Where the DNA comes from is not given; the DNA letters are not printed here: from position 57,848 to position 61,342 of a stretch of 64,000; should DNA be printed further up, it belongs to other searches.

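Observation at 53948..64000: Type IV pilus/T2SS-like cluster with unusual accessory genes: secretin - Wza-like SLBB protein - giant Big_1 lipoprotein - PilB - PilC - PilD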

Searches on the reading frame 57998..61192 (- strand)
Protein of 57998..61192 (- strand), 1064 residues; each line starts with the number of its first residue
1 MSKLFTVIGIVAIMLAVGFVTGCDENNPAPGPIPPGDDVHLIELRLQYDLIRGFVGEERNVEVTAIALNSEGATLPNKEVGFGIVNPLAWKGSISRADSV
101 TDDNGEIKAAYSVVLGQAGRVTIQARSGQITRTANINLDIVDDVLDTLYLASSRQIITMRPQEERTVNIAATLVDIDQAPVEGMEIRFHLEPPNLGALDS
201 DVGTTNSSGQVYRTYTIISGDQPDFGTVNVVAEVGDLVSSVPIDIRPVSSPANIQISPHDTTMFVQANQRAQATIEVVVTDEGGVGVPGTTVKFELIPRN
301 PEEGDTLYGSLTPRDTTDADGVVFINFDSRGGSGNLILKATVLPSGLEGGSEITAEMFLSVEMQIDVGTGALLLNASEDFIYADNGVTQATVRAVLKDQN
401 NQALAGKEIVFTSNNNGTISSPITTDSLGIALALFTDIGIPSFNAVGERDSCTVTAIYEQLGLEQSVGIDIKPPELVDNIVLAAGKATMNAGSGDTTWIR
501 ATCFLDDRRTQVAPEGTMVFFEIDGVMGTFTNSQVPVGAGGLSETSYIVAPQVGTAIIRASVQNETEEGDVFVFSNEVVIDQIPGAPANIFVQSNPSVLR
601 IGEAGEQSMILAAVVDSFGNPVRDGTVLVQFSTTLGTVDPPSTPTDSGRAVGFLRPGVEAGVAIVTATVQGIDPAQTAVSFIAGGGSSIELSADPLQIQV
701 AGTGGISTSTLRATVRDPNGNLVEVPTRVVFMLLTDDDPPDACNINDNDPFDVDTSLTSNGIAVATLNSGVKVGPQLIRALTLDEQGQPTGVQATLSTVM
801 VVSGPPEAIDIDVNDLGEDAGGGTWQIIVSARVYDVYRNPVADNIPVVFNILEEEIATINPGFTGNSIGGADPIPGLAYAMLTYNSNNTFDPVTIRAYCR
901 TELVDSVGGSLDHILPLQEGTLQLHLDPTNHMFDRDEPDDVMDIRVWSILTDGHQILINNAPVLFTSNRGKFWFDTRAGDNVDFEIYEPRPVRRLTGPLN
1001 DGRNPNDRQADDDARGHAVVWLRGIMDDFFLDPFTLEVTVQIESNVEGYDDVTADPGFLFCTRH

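Call 3: search_protein_families(library=pfam, proteins=[window:57998-61192:-], max_evalue=0.01)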
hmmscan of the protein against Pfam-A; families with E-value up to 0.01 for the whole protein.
window:57998-61192:- (1064 aa): 3 families
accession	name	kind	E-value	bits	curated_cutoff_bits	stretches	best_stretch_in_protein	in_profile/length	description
PF02369.22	Big_1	-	2.1e-34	117.9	34.9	5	385-437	14-68/93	Bacterial Ig-like domain (group 1)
PF09134.16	Invasin_D3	-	6.1e-24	84.8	33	3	606-684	20-98/98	Invasin, domain 3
PF18565.7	Glyco_hydro2_C5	-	0.00078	19.7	32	0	608-676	18-101/103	Glycoside hydrolase family 2 C-terminal domain 5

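Call 38: search_solved_structures(query=window:57998-61192:-, max_evalue=0.01)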
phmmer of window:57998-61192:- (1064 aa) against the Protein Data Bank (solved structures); distinct sequences matched with E-value up to 0.01: 0.

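Call 55: find_homologous_proteins(query=window:57998-61192:-, max_evalue=0.00001)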
Query window:57998-61192:- (1064 aa): 26 proteins with E <= 0.00001 among 8000 candidates.
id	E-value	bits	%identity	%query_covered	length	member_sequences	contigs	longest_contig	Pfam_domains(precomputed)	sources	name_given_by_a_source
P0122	0.0e+0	1973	83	100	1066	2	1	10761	PF02369.23,PF09134.17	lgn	-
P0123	0.0e+0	1117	58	86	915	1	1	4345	PF02369.23,PF18565.8,PF09134.17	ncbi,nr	ncbi:MAG: Ig-like domain-containing protein, partial [Candidatus Electryoneaceae bacterium]|nr:Ig-li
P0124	0.0e+0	1102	48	75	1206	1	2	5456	PF02369.23,PF09134.17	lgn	-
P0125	0.0e+0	1088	59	83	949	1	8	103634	PF02369.23,PF09134.17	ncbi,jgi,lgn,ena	-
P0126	0.0e+0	1040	61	77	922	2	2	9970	PF02369.23,PF09134.17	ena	-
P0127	1.3e-273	929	43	91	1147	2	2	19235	PF02369.23,PF09134.17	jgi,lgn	-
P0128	2.3e-268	911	51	82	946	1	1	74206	PF02369.23,PF09134.17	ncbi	-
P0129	4.1e-258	877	40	95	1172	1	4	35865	PF02369.23,PF09134.17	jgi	-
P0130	4.9e-253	861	41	96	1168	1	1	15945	PF02369.23,PF09134.17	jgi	-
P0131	1.8e-252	859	39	95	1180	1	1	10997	PF02369.23,PF09134.17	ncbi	-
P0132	3.6e-243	828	39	95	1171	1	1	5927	PF02369.23,PF09134.17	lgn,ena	-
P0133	3.4e-241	821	37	95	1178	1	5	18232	PF02369.23,PF09134.17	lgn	-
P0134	4.3e-235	801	40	91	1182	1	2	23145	PF02369.23,PF09134.17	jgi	-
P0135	1.3e-217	743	38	95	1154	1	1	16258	PF02369.23,PF09134.17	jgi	-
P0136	7.6e-214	731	36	93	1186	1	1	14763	PF02369.23,PF09134.17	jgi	jgi:hypothetical protein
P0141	2.2e-46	177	35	35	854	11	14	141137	PF02369.23,PF09134.17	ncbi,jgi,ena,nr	ncbi:MAG: Ig-like domain-containing protein [Candidatus Marinimicrobia bacterium]|jgi:hypothetical p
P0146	2.1e-28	117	27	58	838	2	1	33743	PF02369.23,PF09134.17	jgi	-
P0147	1.6e-22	98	27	58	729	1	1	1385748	PF02369.23,PF09134.17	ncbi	-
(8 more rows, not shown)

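Call 56: find_encoding_contigs(protein=P0141, flank=10000, max_places=1)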
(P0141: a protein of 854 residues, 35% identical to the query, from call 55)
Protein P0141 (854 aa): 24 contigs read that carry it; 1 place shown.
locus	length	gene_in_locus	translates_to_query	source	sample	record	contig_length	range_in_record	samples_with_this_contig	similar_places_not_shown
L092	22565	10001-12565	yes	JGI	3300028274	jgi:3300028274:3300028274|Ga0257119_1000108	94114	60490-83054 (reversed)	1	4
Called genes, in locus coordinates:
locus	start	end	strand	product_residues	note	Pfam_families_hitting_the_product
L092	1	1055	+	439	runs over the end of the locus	PF00860:Xan_ur_permease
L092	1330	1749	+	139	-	PF07963:N_methyl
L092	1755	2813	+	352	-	PF00437:T2SSE, PF13191:AAA_16 (weak), PF13401:AAA_22 (weak)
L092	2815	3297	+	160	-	PF07963:N_methyl (weak)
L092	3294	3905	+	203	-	-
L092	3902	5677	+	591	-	-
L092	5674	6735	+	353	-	PF11104:PilM_2, PF14450:FtsA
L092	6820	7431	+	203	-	PF05137:PilN (weak)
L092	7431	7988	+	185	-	PF04350:PilO (weak)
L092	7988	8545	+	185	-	-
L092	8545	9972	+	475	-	PF07660:STN (weak), PF03958:Secretin_N, PF00263:Secretin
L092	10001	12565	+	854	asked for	PF09134:Invasin_D3 (faint), PF02369:Big_1 (weak)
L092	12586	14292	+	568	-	PF05157:MshEN, PF00437:T2SSE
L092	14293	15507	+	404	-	PF00482:T2SSF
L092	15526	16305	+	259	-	PF06750:A24_N_bact (weak), PF01478:Peptidase_A24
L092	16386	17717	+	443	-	PF00202:Aminotran_3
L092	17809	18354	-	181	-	PF01872:RibD_C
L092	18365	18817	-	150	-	PF10027:DUF2269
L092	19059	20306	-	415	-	PF00091:Tubulin, PF12327:FtsZ_C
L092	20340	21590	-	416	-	PF11104:PilM_2 (faint), PF02491:SHS2_FTSA, PF06723:MreB_Mbl, PF14450:FtsA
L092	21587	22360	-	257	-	PF08478:POTRA_1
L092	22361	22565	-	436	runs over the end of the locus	PF01225:Mur_ligase, PF08245:Mur_ligase_M, PF02875:Mur_ligase_C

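Call 57: find_encoding_contigs(protein=P0147, flank=10000, max_places=1)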
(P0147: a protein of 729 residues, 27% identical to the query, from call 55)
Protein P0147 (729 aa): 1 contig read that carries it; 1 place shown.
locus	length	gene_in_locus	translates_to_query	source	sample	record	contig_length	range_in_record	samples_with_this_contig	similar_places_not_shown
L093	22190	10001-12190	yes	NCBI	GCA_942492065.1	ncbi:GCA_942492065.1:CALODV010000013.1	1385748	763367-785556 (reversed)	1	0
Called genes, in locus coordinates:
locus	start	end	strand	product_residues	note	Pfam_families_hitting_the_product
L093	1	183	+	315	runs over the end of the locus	PF17170:DUF5128 (weak), PF15869:TolB_like (faint)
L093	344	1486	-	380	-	PF00144:Beta-lactamase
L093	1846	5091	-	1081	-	-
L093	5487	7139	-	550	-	-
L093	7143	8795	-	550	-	-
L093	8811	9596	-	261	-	PF00005:ABC_tran, PF13304:AAA_21 (weak)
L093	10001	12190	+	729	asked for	PF02369:Big_1, PF09134:Invasin_D3 (weak)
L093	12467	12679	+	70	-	PF04014:MazE_antitoxin (weak)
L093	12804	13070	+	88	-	PF00708:Acylphosphatase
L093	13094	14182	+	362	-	PF01476:LysM, PF23473:LysM3_LYK4_5 (faint), PF01476:LysM, PF01551:Peptidase_M23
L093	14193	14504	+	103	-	PF00376:MerR, PF13411:MerR_1, PF13591:MerR_2 (weak)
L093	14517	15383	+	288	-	PF00140:Sigma70_r1_2, PF04542:Sigma70_r2, PF04545:Sigma70_r4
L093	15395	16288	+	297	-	PF01515:PTA_PTB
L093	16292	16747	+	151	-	PF02590:SPOUT_MTase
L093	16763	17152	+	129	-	PF00383:dCMP_cyt_deam_1, PF08211:dCMP_cyt_deam_2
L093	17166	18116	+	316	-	PF00890:FAD_binding_2 (weak), PF01266:DAO (weak), PF07992:Pyr_redox_2, PF12831:FAD_oxidored (weak), PF13738:Pyr_redox_3, PF00070:Pyr_redox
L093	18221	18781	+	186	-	PF00265:TK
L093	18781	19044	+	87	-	PF02325:CCB3_YggT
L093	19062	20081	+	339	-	PF05103:DivIVA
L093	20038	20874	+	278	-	PF01048:PNP_UDP_1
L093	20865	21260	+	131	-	PF01258:zf-dskA_traR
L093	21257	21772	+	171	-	PF01252:Peptidase_A8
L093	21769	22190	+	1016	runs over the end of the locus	PF01336:tRNA_anti-codon (faint)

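Call 58: find_encoding_contigs(protein=P0146, flank=10000, max_places=1)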
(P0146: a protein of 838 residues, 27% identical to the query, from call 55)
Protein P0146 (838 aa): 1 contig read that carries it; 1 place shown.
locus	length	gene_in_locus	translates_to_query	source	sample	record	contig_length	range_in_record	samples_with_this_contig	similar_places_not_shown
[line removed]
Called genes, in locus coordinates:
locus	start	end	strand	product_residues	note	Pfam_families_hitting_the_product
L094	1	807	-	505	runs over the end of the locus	PF13145:Rotamase_2, PF00639:Rotamase (weak)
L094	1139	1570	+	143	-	PF07963:N_methyl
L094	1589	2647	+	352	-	PF00437:T2SSE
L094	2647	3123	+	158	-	-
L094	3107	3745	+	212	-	-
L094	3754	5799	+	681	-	PF16241:DUF4900 (weak)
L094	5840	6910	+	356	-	PF11104:PilM_2, PF14450:FtsA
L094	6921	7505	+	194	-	-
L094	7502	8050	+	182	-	PF04350:PilO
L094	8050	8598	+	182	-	-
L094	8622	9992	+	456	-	PF07660:STN (weak), PF00263:Secretin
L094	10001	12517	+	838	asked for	PF02369:Big_1 (weak), PF09134:Invasin_D3 (weak)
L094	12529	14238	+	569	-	PF05157:MshEN, PF00437:T2SSE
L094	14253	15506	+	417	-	PF28597:T2SSF_N, PF00482:T2SSF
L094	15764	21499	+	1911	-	PF20773:InhA-like_MAM (weak), PF00932:LTD, PF13620:CarboxypepD_reg (weak), PF13620:CarboxypepD_reg, PF13715:CarbopepD_reg_2 (weak), PF07675:Cleaved_Adhesin, PF13860:FlgD_ig, PF18962:Por_Secre_tail, +2 more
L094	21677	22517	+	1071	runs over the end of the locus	PF13620:CarboxypepD_reg, PF13715:CarbopepD_reg_2 (weak), PF13620:CarboxypepD_reg, PF13715:CarbopepD_reg_2 (weak)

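Call 70: search_protein_families(library=ncbifam, proteins=[window:57998-61192:-], max_evalue=0.01)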
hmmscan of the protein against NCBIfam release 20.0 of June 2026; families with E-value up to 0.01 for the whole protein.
window:57998-61192:- (1064 aa): 0 families

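Call 76: predict_structure(alignment_id=A3)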
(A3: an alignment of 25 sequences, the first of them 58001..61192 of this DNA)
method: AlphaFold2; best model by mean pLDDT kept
length: 1064 residues; sequences in the alignment: 25
mean_pLDDT: 83.4   pTM: 0.36
mean pLDDT of the five models: 83.4, 81.0, 80.7, 80.2, 78.2
residues with pLDDT >= 90: 370; 70-90: 585; 50-70: 69; < 50: 40
segments of 3 or more residues with pLDDT < 50: 21-35, 346-349, 363-369, 1000-1010
pLDDT, mean of each block of 10 residues (from residue 1): 65 66 39 54 89 78 90 86 80 77 90 83 89 86 72 83 85 86 90 88 89 87 81 89 83 77 74 87 80 88 77 84 88 85 60 84 45 88 77 86 84 83 86 85 77 87 87 83 90 87 86 83 86 86 91 89 77 90 88 89 80 89 84 89 84 84 90 89 76 90 79 84 84 86 83 89 92 88 84 89 85 92 92 85 88 89 86 87 93 92 81 93 93 84 92 92 91 72 71 79 44 82 89 86 92 92 87
secondary structure, 60 per line:
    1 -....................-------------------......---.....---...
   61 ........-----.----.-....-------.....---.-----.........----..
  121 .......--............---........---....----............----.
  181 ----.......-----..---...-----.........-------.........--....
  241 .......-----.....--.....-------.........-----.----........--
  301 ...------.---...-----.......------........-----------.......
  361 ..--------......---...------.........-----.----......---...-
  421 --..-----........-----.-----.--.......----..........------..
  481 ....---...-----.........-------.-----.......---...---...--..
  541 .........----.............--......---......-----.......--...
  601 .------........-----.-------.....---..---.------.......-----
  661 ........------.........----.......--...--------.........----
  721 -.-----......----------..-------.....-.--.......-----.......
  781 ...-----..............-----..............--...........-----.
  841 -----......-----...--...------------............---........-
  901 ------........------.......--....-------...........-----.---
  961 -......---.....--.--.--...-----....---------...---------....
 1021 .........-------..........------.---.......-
elements in order (helices of 4 or more, strands of 3 or more residues): H2-21 E41-46 E50-54 E58-68 E81-84 E92-96 E106-114 E119-127 E130-141 E145-152 E156-159 E164-175 E185-191 E202-204 E210-218 E226-234 E237-247 E253-257 E260-264 E272-280 E291-298 E314-316 E322-328 E335-342 E354-362 E371-376 E380-382 E389-397 E408-413 E417-419 E430-437 E452-458 E463-472 E479-484 E488-490 E496-504 E518-524 E528-530 E534-536 E542-549 E554-566 E569-574 E578-583 E589-595 E598-601 E608-615 E629-633 E649-655 E661-668 E675-683 E688-694 E697-699 E708-716 E728-733 E753-757 E762-768 E774-783 E789-802 E808-821 E824-834 E846-851 E857-859 E862-864 E877-885 E892-899 E907-914 E921-927 E930-933 E941-951 E962-967 E971-975 E984-986 E992-995 E1017-1025 H1026-1029 E1037-1046 E1057-1063
